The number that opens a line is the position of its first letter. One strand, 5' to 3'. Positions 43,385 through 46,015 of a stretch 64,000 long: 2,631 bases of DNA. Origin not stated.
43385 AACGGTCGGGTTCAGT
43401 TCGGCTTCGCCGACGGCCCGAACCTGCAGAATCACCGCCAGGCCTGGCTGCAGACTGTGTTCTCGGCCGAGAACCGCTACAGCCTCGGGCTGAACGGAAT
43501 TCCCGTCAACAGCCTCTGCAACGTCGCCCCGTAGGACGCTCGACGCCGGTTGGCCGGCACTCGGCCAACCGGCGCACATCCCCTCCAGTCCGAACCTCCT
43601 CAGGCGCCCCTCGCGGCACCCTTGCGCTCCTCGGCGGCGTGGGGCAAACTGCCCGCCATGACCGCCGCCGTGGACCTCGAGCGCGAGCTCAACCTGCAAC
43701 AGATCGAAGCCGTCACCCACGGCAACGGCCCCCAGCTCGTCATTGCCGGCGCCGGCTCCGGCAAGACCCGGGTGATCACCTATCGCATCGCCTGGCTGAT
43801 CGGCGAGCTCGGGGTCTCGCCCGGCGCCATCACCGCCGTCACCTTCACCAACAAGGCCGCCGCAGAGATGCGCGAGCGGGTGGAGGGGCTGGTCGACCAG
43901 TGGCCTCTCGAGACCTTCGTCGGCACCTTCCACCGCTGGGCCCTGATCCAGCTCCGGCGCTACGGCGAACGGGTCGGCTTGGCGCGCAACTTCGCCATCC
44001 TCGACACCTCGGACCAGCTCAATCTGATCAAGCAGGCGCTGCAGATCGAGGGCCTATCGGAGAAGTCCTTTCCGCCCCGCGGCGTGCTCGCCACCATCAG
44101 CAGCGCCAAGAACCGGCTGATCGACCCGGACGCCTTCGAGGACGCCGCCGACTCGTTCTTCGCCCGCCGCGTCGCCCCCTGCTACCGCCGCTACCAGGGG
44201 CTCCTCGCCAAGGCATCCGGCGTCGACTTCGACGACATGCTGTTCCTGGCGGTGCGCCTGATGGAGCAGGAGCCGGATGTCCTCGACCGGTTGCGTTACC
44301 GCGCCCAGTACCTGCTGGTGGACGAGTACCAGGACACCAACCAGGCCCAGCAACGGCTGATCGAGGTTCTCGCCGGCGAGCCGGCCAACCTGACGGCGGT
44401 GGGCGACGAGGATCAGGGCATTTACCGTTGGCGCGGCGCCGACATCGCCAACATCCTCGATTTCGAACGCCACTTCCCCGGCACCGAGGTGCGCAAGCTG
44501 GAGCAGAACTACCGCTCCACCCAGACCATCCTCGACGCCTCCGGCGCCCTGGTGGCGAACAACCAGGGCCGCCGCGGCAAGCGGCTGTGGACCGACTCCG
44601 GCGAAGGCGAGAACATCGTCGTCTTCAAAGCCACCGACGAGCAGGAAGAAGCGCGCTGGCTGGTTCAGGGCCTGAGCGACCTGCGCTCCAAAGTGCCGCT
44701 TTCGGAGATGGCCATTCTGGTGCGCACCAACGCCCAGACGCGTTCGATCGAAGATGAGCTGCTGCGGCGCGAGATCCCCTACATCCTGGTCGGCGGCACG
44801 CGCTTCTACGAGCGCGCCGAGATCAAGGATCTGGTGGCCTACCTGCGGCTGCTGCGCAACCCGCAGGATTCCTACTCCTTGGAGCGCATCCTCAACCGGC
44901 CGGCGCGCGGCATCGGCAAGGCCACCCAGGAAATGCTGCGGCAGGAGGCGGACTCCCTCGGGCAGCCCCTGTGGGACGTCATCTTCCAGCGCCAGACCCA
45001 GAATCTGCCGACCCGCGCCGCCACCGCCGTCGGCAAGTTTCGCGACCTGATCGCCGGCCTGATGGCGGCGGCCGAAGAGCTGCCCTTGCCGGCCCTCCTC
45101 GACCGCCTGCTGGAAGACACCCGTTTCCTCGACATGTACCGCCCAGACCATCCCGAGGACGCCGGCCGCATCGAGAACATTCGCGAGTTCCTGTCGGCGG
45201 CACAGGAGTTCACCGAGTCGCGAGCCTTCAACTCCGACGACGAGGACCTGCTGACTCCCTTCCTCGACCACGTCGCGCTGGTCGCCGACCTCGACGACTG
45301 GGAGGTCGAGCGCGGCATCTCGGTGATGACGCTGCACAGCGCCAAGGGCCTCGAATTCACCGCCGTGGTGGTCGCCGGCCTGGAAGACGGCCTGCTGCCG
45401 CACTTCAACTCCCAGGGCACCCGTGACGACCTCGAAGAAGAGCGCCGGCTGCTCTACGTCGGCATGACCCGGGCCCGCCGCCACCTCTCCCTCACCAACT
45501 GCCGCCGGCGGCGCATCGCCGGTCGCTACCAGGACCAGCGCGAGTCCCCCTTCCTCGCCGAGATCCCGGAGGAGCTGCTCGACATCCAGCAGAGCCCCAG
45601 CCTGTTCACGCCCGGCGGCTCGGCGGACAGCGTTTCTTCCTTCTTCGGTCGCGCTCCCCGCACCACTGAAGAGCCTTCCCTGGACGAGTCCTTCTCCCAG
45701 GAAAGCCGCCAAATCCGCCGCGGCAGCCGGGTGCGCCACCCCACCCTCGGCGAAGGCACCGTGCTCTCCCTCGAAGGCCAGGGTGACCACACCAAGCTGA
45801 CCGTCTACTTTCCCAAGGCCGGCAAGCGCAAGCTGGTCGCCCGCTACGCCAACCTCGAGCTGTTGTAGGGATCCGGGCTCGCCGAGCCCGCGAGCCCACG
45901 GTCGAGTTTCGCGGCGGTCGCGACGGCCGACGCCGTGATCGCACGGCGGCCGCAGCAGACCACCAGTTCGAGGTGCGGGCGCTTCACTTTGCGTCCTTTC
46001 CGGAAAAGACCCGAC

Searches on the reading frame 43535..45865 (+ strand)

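Call 13: search_protein_families(library=pfam, max_evalue=0.00001, proteins=[window:43535-45865:+])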
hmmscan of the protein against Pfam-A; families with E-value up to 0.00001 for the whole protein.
seq(777 aa): 5 families
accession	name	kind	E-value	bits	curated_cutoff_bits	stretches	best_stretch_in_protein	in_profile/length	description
PF00580.27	UvrD-helicase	-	7.7e-80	268.9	23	1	52-315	1-271/271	UvrD/REP helicase N-terminal domain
PF13361.12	UvrD_C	-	8.3e-76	256.1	25.6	1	321-657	2-349/350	UvrD-like helicase C-terminal domain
PF13245.12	AAA_19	-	1.6e-21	77.3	25.1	1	56-298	1-132/134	AAA domain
PF13538.12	UvrD_C_2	-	2e-10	40.8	27.4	1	596-653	3-51/52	UvrD-like helicase C-terminal domain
PF21196.3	PcrA_UvrD_tudor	-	2.9e-09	37.1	23.9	1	730-772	2-44/48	PcrA/UvrD tudor domain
